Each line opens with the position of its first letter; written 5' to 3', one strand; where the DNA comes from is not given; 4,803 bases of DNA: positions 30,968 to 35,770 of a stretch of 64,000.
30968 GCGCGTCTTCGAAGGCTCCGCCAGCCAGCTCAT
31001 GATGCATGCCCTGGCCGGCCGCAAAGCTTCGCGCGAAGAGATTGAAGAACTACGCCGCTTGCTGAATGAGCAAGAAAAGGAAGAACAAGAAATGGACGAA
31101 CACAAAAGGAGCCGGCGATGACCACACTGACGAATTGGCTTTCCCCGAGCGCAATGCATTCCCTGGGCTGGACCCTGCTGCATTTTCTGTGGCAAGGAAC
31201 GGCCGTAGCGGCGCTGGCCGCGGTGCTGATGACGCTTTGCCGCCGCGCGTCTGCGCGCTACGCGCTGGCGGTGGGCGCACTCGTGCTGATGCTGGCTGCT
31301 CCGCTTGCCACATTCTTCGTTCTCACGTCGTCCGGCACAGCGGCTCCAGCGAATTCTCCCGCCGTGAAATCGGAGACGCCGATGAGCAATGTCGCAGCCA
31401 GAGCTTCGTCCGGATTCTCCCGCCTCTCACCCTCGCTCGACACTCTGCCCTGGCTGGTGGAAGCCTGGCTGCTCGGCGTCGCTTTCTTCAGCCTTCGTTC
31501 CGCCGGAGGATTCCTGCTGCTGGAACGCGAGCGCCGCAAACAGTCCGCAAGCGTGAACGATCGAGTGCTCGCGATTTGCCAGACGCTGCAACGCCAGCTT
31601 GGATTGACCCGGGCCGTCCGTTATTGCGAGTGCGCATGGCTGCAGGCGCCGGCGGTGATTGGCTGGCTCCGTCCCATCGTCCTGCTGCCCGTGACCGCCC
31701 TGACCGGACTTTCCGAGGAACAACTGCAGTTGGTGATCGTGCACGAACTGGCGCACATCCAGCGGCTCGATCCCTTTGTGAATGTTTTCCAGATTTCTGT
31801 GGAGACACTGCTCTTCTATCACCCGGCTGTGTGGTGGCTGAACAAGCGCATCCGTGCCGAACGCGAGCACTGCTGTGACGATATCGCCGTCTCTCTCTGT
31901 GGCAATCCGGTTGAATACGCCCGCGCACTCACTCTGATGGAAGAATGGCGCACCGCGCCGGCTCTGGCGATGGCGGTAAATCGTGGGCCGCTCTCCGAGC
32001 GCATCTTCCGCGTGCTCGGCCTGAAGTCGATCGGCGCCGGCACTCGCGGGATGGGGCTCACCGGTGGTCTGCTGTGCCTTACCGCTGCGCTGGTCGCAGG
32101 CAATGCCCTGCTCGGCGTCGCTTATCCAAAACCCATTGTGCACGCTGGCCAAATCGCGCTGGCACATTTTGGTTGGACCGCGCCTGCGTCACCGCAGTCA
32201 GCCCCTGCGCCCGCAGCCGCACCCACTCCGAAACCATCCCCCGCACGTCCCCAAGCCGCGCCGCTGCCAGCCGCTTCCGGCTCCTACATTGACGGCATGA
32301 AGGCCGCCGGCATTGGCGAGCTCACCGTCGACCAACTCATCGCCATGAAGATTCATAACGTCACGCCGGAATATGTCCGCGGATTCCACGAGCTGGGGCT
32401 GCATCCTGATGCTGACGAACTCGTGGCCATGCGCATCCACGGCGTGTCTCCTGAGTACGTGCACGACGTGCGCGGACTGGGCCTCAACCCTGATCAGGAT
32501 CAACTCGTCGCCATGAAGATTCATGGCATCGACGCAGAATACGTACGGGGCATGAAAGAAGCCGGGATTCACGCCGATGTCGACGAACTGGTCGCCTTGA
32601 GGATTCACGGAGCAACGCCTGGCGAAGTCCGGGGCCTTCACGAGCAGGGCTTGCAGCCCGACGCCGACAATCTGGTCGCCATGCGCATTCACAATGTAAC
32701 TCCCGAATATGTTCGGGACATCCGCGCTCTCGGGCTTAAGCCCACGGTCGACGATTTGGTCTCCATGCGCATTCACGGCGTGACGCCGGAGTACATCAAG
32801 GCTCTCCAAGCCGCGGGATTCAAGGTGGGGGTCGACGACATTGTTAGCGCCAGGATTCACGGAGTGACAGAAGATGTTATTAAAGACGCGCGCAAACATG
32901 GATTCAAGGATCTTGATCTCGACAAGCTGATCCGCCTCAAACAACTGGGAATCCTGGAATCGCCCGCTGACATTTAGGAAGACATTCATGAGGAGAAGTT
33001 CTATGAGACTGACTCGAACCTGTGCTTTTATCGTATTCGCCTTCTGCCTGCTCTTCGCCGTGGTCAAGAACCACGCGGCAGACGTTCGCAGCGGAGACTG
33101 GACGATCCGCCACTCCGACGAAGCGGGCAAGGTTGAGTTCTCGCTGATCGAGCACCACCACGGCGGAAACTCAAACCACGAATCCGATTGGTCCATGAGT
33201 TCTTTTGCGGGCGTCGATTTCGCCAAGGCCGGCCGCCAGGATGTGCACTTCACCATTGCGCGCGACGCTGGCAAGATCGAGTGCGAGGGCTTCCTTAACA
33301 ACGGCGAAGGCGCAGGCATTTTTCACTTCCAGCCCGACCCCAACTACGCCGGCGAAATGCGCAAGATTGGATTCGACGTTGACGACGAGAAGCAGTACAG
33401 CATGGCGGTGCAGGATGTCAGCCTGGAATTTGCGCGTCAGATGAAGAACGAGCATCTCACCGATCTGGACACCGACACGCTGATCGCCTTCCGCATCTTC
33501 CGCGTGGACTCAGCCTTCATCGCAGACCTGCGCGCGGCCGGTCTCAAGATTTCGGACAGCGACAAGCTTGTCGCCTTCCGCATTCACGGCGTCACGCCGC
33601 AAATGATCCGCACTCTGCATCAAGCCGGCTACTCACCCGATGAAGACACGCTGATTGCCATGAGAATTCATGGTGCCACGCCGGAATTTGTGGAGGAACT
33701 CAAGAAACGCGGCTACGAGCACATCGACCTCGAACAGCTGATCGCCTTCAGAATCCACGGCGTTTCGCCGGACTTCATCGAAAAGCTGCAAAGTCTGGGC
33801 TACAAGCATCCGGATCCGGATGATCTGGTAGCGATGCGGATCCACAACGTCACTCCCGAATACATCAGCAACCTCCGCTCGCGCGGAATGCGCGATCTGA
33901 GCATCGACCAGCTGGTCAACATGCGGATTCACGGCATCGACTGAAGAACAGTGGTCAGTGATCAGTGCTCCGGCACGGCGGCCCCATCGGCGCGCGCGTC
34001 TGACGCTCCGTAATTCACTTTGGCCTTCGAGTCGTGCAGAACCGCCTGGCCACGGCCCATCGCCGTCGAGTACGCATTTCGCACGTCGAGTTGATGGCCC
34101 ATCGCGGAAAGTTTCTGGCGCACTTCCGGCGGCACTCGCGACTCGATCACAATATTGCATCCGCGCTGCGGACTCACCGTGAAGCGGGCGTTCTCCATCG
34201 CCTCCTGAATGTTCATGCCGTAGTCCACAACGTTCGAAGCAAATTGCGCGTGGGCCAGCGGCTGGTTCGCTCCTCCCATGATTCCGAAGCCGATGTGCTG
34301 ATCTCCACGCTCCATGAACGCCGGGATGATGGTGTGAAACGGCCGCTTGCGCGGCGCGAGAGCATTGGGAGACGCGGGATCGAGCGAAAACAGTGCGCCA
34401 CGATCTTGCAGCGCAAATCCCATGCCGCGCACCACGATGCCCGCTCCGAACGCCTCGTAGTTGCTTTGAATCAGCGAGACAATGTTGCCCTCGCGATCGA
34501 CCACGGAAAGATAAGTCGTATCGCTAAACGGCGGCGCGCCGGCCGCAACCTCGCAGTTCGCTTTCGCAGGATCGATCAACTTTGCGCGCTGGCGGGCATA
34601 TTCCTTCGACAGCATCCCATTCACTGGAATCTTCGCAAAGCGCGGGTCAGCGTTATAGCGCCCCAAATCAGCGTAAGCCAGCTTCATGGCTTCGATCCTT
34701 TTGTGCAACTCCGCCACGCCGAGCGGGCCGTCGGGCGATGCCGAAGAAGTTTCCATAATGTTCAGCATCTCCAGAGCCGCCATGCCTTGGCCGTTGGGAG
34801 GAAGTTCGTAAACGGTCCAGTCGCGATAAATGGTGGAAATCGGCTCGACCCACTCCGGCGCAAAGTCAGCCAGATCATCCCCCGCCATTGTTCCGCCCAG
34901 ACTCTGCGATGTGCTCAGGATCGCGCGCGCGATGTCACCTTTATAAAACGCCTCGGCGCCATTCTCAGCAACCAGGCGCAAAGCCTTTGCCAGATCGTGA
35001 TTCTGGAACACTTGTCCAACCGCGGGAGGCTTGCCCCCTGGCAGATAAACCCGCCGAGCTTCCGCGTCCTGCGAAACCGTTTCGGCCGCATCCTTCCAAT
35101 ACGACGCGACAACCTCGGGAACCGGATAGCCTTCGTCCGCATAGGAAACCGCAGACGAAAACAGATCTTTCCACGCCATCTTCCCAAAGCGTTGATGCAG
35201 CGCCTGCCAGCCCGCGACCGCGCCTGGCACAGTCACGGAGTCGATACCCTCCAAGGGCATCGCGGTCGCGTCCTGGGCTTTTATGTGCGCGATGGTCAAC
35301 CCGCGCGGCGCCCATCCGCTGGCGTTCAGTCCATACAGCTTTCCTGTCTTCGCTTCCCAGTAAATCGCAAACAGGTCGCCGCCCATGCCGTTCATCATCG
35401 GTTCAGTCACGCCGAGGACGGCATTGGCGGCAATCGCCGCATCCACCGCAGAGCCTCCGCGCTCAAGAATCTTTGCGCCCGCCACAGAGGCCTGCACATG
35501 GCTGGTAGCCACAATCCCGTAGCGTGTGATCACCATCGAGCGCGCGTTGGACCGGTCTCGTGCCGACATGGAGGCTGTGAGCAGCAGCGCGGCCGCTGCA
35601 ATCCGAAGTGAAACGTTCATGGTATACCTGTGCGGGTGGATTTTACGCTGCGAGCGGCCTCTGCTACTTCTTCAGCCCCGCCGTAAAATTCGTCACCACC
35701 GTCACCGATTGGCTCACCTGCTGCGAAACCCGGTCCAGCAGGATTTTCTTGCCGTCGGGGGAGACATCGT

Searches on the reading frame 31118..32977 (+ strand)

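Call 76: search_protein_families(library=pfam, proteins=[window:31118-32977:+], max_evalue=0.00001)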
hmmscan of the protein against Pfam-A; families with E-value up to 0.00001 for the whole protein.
window:31118-32977:+ (619 aa): 1 family
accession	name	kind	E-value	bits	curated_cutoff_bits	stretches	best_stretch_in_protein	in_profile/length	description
PF05569.17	Peptidase_M56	-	4.6e-30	105.3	31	1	29-296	12-293/296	BlaR1 peptidase M56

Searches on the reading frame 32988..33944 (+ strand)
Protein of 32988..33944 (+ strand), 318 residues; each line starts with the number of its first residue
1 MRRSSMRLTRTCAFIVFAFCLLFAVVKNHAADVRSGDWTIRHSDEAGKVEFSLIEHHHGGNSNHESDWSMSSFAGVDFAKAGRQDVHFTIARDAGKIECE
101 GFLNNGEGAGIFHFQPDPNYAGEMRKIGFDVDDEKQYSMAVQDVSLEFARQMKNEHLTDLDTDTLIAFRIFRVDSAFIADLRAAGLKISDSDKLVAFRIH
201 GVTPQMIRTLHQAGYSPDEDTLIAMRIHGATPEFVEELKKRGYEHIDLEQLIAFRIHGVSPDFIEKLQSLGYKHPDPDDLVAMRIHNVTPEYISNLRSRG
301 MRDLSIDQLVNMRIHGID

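Call 76: search_protein_families(library=pfam, proteins=[window:32988-33944:+], max_evalue=0.00001)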
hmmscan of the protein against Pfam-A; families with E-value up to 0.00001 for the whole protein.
window:32988-33944:+ (318 aa): 1 family
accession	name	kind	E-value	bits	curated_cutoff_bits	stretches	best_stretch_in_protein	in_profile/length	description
PF02401.23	LYTB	-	2e-06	27.8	24.5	0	232-271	40-80/267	LytB protein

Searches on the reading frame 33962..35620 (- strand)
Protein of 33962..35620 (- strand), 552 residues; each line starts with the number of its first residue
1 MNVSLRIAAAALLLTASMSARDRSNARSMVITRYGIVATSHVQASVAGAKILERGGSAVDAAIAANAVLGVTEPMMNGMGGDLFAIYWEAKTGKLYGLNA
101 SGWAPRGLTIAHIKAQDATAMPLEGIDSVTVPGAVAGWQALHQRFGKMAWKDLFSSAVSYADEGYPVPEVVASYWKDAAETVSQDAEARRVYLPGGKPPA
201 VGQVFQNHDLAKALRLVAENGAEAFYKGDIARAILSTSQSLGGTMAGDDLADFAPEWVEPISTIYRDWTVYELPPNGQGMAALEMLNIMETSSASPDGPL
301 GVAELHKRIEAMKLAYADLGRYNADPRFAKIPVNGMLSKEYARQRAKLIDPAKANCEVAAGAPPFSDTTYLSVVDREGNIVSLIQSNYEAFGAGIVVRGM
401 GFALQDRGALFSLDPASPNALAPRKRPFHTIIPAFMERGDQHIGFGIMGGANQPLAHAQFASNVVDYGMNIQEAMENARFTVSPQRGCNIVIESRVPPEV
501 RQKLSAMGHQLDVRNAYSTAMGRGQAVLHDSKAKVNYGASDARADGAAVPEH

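Call 77: search_protein_families(library=pfam, proteins=[window:33962-35620:-], max_evalue=0.00001)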
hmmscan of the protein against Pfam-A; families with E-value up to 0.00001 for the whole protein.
window:33962-35620:- (552 aa): 1 family
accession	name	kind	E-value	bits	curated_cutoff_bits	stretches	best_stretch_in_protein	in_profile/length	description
PF01019.26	G_glu_transpept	-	1.4e-146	489.8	27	1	50-546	2-512/512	Gamma-glutamyltranspeptidase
